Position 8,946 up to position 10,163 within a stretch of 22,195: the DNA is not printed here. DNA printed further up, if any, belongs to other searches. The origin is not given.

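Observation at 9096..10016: Lipoprotein with polysaccharide-lyase-like motifs placed tail-to-tail with the synthase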

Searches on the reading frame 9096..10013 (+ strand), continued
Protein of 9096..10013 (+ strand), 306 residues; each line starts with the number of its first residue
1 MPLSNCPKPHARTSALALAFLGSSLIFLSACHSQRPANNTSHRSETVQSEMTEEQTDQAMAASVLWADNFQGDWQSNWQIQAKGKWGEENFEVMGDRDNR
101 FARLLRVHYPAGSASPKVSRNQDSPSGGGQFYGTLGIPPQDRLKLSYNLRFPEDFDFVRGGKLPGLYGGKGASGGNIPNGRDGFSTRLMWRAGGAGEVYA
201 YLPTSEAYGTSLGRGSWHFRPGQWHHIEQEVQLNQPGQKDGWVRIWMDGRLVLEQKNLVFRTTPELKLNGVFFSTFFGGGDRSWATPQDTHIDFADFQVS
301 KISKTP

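Call 50: list_cluster_members(proteins=[P0245, P0251, P0001, P0121])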
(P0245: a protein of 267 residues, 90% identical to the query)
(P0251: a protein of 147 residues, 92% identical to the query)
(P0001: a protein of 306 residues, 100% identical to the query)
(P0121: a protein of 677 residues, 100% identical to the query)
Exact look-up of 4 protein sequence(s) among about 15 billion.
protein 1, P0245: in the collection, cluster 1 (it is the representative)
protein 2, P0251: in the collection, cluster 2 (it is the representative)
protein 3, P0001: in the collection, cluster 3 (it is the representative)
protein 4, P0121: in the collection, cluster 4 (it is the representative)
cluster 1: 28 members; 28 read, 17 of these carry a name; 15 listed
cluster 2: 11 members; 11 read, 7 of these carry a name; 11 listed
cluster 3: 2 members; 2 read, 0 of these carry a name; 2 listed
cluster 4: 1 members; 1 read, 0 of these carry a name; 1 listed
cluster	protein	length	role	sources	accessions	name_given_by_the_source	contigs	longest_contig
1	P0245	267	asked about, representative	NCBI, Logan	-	-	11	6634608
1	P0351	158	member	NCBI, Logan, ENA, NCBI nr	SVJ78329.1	Uncharacterised protein [Klebsiella pneumoniae]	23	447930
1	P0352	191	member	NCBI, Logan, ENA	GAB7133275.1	hypothetical protein JCM20301_34750 [Pseudomonas aeruginosa]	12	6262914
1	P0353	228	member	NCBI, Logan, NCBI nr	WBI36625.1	Mannuronan synthase [Pseudomonas aeruginosa]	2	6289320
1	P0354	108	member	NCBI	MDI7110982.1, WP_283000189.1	glycosyltransferase family 2 protein, partial [Pseudomonas aeruginosa]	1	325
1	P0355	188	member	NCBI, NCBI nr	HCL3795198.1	TPA: mannuronan synthase, partial [Pseudomonas aeruginosa] | mannuronan synthase [Pseudomonas aeruginosa]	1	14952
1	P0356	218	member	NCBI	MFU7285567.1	mannuronan synthase, partial [Pseudomonas aeruginosa]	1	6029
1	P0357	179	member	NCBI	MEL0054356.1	MAG: mannuronan synthase, partial [Pseudomonas aeruginosa]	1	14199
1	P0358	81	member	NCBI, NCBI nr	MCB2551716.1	hypothetical protein KQ767_16805, partial [Listeria monocytogenes] | hypothetical protein [Listeria monocytogenes]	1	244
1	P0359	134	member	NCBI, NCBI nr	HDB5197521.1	TPA: mannuronan synthase, partial [Staphylococcus aureus] | mannuronan synthase [Staphylococcus aureus]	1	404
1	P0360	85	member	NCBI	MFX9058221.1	hypothetical protein ABTN75_20590, partial [Acinetobacter baumannii]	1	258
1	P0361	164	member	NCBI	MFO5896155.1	mannuronan synthase, partial [Pseudomonas aeruginosa]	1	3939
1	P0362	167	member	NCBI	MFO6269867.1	mannuronan synthase, partial [Pseudomonas aeruginosa]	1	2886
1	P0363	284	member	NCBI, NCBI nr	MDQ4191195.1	mannuronan synthase, partial [Pseudomonas aeruginosa] | mannuronan synthase [Pseudomonas aeruginosa]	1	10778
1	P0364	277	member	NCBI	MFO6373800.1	mannuronan synthase, partial [Pseudomonas aeruginosa]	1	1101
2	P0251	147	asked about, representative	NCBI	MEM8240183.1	mannuronan synthase, partial [Morganella morganii subsp. sibonii]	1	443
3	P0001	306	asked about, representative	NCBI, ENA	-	-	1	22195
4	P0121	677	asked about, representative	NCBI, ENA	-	-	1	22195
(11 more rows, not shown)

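Call 69: find_encoding_contigs(protein=P0001, flank=10000, max_places=3)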
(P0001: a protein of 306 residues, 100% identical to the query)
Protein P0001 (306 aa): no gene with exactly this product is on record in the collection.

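Call 74: predict_structure(alignment_id=A1)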
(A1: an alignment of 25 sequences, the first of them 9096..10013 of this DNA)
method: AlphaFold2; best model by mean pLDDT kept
length: 306 residues; sequences in the alignment: 25
mean_pLDDT: 81.2   pTM: 0.76
mean pLDDT of the five models: 81.2, 80.1, 79.7, 79.2, 74.8
residues with pLDDT >= 90: 151; 70-90: 81; 50-70: 38; < 50: 36
segments of 3 or more residues with pLDDT < 50: 11-15, 40-59
pLDDT, mean of each block of 10 residues (from residue 1): 55 50 54 48 43 41 91 95 87 96 97 87 88 94 97 86 91 66 88 87 73 85 97 93 96 93 92 89 88 98 73
secondary structure, 60 per line:
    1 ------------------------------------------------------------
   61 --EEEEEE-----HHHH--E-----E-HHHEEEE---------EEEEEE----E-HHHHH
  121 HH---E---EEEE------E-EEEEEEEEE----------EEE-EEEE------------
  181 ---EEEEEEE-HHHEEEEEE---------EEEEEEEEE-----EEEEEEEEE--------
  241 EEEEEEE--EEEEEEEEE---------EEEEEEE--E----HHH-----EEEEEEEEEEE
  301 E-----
elements in order: E63-68 H74-77 E91-94 E104-109 H116-122 E130-133 E142-150 E161-163 E165-168 E184-190 E195-200 E210-218 E224-232 E241-247 E250-258 E268-274 E290-301

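Call 76: fold_search(model_id=the predicted structure, library=pdb)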
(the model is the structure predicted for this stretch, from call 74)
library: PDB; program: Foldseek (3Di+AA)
matches with E <= 10: 1369; with E <= 0.001: 312
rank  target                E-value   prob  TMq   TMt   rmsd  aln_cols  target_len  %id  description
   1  5gmt_A                1.5e-20  1.00  0.66  0.75   3.6       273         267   33  Crystal structure of the marine PL-14 alginate lyase from Aplysia kurodai (released 2017-01-04)
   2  5gmt_B                1.9e-20  1.00  0.66  0.77   3.6       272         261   33  Crystal structure of the marine PL-14 alginate lyase from Aplysia kurodai (released 2017-01-04)
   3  6kcv_A                4.1e-15  1.00  0.62  0.76   4.0       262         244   22  Structure of alginate lyase Aly36B mutant K143A/Y185A in complex with alginate tetrasaccharide (released 2020-06-24)
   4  6kzk_A                4.1e-15  1.00  0.60  0.74   4.5       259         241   21  Structure of alginate lyase Aly36B mutant K143A/M171A in complex with alginate trisaccharide (released 2020-09-23)
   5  3a0n                  4.6e-15  1.00  0.62  0.77   3.2       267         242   22  Crystal structure of D-glucuronic acid-bound alginate lyase vAL-1 from Chlorella virus (released 2009-10-20)
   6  3gne_A                6.6e-15  1.00  0.59  0.73   3.5       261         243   23  Crystal structure of alginate lyase vAL-1 from Chlorella virus (released 2009-10-20)
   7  6kcw                  9.0e-15  1.00  0.59  0.73   3.9       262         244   22  Structure of alginate lyase Aly36B (released 2020-06-24)
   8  2zzj                  1.7e-10  1.00  0.52  0.65   5.0       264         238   11  Crystal structure of endo-beta-1,4-glucuronan lyase from fungus Trichoderma reesei (released 2009-05-05)
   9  7eo3                  3.6e-07  1.00  0.43  0.46   9.3       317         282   10  X-ray structure analysis of beita-1,3-glucanase (released 2022-03-02)
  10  4crq_A                9.6e-07  1.00  0.45  0.57   7.3       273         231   12  Crystal structure of the catalytic domain of the modular laminarinase ZgLamC mutant E142S (released 2015-01-14)
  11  9eob                  1.1e-06  1.00  0.37  0.22   6.6       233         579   11  Engineered GH181 sialidase from Akkermansia muciniphila (released 2025-03-26)
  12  4bq1_A                1.1e-06  1.00  0.45  0.53   9.3       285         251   12  Crystal structure of of LamAcat from Zobellia galactanivorans (released 2013-12-18)
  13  8axi_B                1.1e-06  1.00  0.36  0.22   6.6       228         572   11  Sialidases and Fucosidases of Akkermansia muciniphila are key for rapid growth on colonic mucin and nutrient sharing a (released 2023-03-01)
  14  4c1w_A                1.3e-06  1.00  0.33  0.49   6.8       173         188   12  Carbohydrate binding domain from Streptococcus pneumoniae NanA sialidase complexed with 3'-sialyllactose (released 2014-08-27)
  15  8axs_B                1.3e-06  1.00  0.39  0.23   6.2       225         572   12  Sialidases and Fucosidases of Akkermansia muciniphila are key for rapid growth on colonic mucin and nutrient sharing a (released 2023-03-01)
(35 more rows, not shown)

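Call 79: find_encoding_contigs(protein=P0118, flank=9000, max_places=2)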
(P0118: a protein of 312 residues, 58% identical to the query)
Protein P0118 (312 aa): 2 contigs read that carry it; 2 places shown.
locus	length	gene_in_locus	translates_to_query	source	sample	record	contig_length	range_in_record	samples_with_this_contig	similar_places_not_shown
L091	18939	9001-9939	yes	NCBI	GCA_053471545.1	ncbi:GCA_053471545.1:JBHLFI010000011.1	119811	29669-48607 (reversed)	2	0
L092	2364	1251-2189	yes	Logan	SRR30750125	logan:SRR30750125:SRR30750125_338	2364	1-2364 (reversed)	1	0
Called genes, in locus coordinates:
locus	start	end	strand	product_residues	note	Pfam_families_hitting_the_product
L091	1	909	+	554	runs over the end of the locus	PF11741:AMIN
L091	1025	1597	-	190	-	PF11371:DUF3172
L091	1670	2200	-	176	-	-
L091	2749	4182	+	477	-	PF04174:CP_ATPgrasp_1, PF14403:CP_ATPgrasp_2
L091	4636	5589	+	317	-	PF04168:Alpha-E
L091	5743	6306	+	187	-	PF05685:Uma2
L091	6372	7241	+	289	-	PF08379:Bact_transglu_N, PF01841:Transglut_core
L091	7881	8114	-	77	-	PF04255:DUF433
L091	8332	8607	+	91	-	PF04365:BrnT_toxin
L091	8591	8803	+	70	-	-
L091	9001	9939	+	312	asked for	PF21294:Polysacc_lyase_14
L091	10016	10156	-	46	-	-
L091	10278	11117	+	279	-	-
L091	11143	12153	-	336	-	PF02729:OTCace_N, PF00185:OTCace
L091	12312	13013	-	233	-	PF00174:Oxidored_molyb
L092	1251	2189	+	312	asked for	PF21294:Polysacc_lyase_14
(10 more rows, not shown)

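Call 80: find_encoding_contigs(protein=P0085, flank=9000, max_places=1)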
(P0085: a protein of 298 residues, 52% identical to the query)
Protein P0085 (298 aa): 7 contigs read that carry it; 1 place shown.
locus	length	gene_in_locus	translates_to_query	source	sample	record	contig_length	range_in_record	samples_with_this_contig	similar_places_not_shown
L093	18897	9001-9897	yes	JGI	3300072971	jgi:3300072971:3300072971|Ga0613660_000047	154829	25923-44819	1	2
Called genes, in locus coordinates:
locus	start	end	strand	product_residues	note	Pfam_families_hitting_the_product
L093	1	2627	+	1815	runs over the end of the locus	PF00069:Pkinase, PF03109:ABC1 (faint), PF07714:PK_Tyr_Ser-Thr, PF13191:AAA_16, PF01590:GAF, PF13185:GAF_2 (weak), PF02518:HATPase_c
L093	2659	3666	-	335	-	PF01087:GalP_UDP_transf, PF16285:DUF4931_N, PF02744:GalP_UDP_tr_C, PF01230:HIT (weak)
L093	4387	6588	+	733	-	-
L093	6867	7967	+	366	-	PF00657:Lipase_GDSL, PF13472:Lipase_GDSL_2, PF14606:Lipase_GDSL_3 (weak)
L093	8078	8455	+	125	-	PF13560:HTH_31, PF01381:HTH_3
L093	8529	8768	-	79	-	-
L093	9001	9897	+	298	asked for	PF14099:Polysacc_lyase (weak), PF21294:Polysacc_lyase_14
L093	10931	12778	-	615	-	PF13229:Beta_helix (faint), PF05048:NosD (weak)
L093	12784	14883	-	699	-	PF13641:Glyco_tranf_2_3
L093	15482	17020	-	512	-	PF03721:UDPG_MGDP_dh_N, PF00984:UDPG_MGDP_dh, PF03720:UDPG_MGDP_dh_C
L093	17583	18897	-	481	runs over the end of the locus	PF25876:HH_MFP_RND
